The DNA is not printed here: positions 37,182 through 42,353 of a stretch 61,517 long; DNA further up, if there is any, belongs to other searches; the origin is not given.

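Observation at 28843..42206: Four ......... inteins in three replication genes (SNF2 helicase, Cas4-like nuclease, DNA polymerase x2)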

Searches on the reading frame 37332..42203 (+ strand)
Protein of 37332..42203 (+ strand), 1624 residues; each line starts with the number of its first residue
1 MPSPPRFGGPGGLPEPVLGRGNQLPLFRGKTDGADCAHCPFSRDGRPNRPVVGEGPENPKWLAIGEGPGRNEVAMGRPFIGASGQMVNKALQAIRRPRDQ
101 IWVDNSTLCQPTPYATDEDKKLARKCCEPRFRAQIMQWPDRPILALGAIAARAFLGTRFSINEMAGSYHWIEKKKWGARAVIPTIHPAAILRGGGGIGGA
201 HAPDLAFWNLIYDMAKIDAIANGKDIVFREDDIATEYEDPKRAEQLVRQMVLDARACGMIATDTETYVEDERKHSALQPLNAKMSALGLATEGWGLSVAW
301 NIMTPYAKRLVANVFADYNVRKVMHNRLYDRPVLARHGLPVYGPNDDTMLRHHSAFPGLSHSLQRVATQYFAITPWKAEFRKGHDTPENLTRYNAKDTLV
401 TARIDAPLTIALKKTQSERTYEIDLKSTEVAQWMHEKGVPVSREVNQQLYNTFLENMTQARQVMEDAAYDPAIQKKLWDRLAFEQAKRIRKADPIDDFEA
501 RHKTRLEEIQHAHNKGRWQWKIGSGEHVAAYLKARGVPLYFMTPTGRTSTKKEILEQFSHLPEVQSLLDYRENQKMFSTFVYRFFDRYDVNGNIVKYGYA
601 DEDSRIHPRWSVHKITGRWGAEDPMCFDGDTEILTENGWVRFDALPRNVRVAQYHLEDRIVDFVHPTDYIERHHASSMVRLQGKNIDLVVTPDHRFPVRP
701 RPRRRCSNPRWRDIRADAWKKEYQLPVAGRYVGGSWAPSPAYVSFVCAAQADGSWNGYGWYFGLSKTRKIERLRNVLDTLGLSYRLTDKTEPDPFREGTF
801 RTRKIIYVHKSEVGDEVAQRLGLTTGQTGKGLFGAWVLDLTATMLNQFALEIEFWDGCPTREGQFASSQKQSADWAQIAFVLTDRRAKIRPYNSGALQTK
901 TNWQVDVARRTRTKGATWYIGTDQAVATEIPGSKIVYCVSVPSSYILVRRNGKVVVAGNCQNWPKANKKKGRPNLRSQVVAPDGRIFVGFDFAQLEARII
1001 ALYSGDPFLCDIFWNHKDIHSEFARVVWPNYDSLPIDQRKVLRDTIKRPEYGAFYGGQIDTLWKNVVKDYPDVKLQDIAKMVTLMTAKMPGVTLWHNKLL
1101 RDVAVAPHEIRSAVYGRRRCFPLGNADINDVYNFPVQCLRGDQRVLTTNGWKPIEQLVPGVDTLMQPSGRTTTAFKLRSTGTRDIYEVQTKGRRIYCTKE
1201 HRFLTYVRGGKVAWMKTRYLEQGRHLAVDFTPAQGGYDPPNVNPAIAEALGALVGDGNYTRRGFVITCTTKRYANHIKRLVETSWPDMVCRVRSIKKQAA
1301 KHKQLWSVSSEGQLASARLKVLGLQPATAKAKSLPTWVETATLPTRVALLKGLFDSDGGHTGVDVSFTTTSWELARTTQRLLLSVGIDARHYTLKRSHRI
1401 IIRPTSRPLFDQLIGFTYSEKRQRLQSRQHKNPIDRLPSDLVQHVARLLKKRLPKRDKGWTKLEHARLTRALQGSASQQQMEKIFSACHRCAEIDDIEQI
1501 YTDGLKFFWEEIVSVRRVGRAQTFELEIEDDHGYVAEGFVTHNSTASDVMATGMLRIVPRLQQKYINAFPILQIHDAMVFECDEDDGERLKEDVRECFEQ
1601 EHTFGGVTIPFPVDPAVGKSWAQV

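Call 7: search_protein_families(library=pfam, proteins=[window:37332-42203:+], max_evalue=0.01)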
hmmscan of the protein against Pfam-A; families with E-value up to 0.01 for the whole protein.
window:37332-42203:+ (1624 aa): 5 families
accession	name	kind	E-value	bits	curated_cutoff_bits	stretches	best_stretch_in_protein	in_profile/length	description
PF00476.26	DNA_pol_A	-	2e-35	122.9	34.3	3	959-1122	127-279/381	DNA polymerase family A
PF03167.25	UDG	-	1.4e-18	67.8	24.3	1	53-193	2-124/141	Uracil DNA glycosylase superfamily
PF14890.11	Intein_splicing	-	5.2e-10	39.8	35.8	1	1175-1543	42-155/155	Intein splicing domain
PF14528.11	LAGLIDADG_3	-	1.8e-09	38.2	22.5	1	1347-1394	4-55/82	LAGLIDADG-like domain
PF01612.26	DNA_pol_A_exo1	-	1.4e-07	31.9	23.6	1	244-408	7-168/173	3'-5' exonuclease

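Call 25: find_homologous_proteins(query=window:37332-42203:+, max_evalue=0.00001)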
Query window:37332-42203:+ (1624 aa): 166 proteins with E <= 0.00001 among 8000 candidates; the best 120 are listed.
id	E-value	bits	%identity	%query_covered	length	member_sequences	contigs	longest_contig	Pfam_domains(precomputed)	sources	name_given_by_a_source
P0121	0.0e+0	3723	100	97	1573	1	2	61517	PF01612.27,PF03167.26,PF14528.12,PF00476.27,PF14890.12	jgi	jgi:uracil-DNA glycosylase family 4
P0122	0.0e+0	1658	77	31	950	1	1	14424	PF01612.27,PF03167.26,PF00476.27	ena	-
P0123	0.0e+0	1573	59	34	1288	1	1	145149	PF01612.27,PF03167.26,PF00476.27,PF14890.12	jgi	jgi:DNA polymerase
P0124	0.0e+0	1507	57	69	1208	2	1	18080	PF01612.27,PF03167.26,PF00476.27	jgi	-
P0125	0.0e+0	1456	60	35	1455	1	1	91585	PF01612.27,PF03167.26,PF00476.27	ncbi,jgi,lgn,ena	jgi:uracil-DNA glycosylase family 4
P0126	0.0e+0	1446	60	34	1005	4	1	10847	PF01612.27,PF03167.26,PF00476.27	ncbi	-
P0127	0.0e+0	1442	68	30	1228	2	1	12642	PF01612.27,PF03167.26,PF13392.13,PF13403.12,PF00476.27,PF14890.12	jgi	jgi:DNA polymerase I-like protein with 3'-5' exonuclease and polymerase domains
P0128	0.0e+0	1323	52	69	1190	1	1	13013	PF01612.27,PF03167.26,PF00476.27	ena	-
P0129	0.0e+0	1308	64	23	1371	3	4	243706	PF03167.26,PF03161.19,PF00476.27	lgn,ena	-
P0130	0.0e+0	1252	49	70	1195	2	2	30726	PF01612.27,PF03167.26,PF00476.27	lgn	-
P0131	0.0e+0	1231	58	28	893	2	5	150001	PF01612.27,PF00476.27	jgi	jgi:DNA polymerase I-like protein with 3'-5' exonuclease and polymerase domains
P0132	0.0e+0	1197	49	64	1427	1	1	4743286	PF03167.26,PF00476.27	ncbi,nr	ncbi:MAG: hypothetical protein JSV86_10410 [Gemmatimonadota bacterium]|nr:MAG: hypothetical protein 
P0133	0.0e+0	1151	55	23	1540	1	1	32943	PF03167.26,PF03161.19,PF00476.27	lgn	-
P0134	0.0e+0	1106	45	68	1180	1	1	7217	PF03167.26,PF00476.27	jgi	jgi:DNA polymerase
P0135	0.0e+0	1100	51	38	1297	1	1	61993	PF01612.27,PF03167.26,PF00476.27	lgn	-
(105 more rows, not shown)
